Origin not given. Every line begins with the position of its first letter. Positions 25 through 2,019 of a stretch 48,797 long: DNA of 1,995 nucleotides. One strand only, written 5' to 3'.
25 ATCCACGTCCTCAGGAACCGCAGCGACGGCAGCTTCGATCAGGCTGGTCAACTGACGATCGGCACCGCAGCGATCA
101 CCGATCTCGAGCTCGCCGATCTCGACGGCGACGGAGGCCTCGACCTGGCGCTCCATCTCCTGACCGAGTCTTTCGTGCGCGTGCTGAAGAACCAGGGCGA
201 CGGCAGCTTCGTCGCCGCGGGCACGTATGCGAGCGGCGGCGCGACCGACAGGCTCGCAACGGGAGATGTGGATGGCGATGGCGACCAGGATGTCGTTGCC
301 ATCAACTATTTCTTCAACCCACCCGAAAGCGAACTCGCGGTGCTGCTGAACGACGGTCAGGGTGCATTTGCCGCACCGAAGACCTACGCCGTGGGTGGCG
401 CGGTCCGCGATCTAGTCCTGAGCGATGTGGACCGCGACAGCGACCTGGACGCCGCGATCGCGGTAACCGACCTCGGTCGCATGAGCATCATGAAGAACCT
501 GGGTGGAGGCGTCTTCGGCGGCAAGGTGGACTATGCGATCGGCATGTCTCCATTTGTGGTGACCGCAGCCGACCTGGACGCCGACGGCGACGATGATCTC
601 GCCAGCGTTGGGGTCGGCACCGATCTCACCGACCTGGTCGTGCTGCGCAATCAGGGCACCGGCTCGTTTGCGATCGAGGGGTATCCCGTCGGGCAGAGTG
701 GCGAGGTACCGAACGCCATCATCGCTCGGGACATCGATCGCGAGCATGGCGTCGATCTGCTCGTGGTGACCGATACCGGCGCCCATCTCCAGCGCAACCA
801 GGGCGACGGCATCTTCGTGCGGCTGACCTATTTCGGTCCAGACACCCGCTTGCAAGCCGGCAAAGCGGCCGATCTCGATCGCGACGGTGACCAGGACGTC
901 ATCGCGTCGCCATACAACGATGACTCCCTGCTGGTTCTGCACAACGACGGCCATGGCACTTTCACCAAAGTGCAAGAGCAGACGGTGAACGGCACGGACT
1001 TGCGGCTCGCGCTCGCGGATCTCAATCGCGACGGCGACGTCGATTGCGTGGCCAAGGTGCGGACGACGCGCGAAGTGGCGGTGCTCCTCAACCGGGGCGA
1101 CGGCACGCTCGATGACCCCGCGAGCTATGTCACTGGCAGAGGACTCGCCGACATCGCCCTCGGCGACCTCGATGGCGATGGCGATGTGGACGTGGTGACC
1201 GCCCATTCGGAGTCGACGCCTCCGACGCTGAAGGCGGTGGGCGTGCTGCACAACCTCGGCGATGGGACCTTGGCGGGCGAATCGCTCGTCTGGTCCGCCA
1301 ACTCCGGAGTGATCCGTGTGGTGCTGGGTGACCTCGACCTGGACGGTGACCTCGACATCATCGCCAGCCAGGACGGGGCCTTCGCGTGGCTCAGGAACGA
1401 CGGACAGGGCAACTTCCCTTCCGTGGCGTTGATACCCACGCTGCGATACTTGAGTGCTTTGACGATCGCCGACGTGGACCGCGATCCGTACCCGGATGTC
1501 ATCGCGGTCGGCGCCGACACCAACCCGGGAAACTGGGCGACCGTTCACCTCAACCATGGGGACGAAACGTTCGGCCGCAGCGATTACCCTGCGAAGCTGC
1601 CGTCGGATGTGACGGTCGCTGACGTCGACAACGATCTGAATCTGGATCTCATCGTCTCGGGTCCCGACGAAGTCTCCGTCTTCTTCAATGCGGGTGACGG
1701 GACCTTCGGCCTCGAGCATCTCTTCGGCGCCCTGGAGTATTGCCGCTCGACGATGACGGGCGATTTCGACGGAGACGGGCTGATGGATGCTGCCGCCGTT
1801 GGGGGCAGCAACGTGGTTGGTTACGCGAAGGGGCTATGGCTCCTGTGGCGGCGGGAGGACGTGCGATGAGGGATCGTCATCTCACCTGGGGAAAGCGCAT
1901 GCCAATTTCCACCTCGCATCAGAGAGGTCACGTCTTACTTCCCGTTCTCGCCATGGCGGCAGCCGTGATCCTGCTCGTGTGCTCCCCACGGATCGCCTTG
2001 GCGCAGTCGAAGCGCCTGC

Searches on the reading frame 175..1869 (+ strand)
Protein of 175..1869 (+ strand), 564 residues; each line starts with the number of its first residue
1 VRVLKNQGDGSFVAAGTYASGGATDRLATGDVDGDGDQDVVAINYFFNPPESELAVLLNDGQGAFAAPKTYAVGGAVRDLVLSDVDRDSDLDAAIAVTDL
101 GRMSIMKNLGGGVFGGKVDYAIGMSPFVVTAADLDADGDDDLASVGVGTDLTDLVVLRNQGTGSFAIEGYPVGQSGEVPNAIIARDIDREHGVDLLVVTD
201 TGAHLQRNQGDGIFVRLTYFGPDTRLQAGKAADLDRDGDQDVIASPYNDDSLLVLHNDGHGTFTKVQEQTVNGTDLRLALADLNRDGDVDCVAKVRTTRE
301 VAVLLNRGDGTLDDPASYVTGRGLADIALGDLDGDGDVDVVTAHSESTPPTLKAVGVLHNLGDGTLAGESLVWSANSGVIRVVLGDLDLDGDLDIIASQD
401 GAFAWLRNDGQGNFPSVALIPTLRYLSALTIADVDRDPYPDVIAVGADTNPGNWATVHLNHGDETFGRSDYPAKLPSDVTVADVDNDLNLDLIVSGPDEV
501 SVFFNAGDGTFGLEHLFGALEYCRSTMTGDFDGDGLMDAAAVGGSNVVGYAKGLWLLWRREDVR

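Call 48: search_protein_families(library=pfam, proteins=[window:175-1869:+], max_evalue=0.001)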
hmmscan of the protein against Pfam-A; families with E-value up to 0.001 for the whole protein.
window:175-1869:+ (564 aa): 2 families
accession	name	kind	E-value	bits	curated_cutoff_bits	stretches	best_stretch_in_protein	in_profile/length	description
PF13517.12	FG-GAP_3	-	1.4e-55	186.2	26.9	10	233-292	1-60/61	FG-GAP-like repeat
PF01839.29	FG-GAP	-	4.8e-14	52.3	22.1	1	27-48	5-26/37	FG-GAP repeat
